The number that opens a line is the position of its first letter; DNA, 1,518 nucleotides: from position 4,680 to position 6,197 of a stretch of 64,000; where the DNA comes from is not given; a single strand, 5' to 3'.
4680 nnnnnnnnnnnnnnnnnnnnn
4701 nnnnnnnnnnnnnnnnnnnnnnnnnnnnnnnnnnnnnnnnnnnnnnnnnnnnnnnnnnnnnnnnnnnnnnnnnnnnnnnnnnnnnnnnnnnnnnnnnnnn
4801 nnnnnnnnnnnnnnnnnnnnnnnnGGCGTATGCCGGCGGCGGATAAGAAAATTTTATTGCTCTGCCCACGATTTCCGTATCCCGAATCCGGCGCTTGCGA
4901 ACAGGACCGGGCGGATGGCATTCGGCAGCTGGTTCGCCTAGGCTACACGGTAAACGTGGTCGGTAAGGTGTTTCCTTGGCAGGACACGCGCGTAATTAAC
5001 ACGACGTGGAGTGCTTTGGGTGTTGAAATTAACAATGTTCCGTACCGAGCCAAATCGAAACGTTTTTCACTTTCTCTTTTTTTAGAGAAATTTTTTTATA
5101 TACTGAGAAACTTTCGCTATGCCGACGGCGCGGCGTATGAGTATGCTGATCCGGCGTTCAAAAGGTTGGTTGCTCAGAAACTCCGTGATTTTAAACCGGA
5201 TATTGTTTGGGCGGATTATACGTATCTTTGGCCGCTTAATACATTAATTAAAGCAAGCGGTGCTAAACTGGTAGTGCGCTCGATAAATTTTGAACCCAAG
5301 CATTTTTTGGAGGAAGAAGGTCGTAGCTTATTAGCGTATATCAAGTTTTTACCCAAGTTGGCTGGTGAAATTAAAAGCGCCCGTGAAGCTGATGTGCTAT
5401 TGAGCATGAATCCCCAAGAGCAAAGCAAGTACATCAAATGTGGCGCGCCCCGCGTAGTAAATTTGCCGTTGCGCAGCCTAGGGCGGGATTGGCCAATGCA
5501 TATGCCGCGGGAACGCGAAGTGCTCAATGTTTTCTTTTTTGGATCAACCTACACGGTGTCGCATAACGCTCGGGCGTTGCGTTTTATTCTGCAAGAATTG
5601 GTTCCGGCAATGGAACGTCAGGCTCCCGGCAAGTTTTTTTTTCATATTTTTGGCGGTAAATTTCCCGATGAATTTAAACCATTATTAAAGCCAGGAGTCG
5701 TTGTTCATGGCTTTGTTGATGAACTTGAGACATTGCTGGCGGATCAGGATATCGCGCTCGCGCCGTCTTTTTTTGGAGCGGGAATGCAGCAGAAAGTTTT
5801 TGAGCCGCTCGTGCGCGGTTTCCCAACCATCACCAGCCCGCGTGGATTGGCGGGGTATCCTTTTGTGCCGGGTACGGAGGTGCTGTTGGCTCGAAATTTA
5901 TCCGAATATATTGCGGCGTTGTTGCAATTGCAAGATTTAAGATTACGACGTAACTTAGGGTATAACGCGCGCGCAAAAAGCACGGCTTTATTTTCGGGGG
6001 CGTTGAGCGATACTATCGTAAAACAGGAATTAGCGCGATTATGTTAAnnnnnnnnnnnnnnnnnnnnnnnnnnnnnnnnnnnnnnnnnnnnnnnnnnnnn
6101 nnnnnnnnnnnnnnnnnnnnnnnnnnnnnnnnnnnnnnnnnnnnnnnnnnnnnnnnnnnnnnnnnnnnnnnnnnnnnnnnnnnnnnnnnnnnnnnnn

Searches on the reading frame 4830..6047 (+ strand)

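Call 9: search_protein_families(library=pfam, max_evalue=0.00001, proteins=[window:4830-6047:+])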
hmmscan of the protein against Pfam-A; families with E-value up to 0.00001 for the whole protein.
window:4830-6047:+ (405 aa): 2 families
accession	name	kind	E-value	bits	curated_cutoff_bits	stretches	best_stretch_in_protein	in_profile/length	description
PF13692.12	Glyco_trans_1_4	-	2.1e-11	44.7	27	1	234-367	4-139/142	Glycosyl transferases group 1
PF13524.12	Glyco_trans_1_2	-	9.1e-07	29.4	25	1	256-384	4-129/144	Glycosyl transferase-like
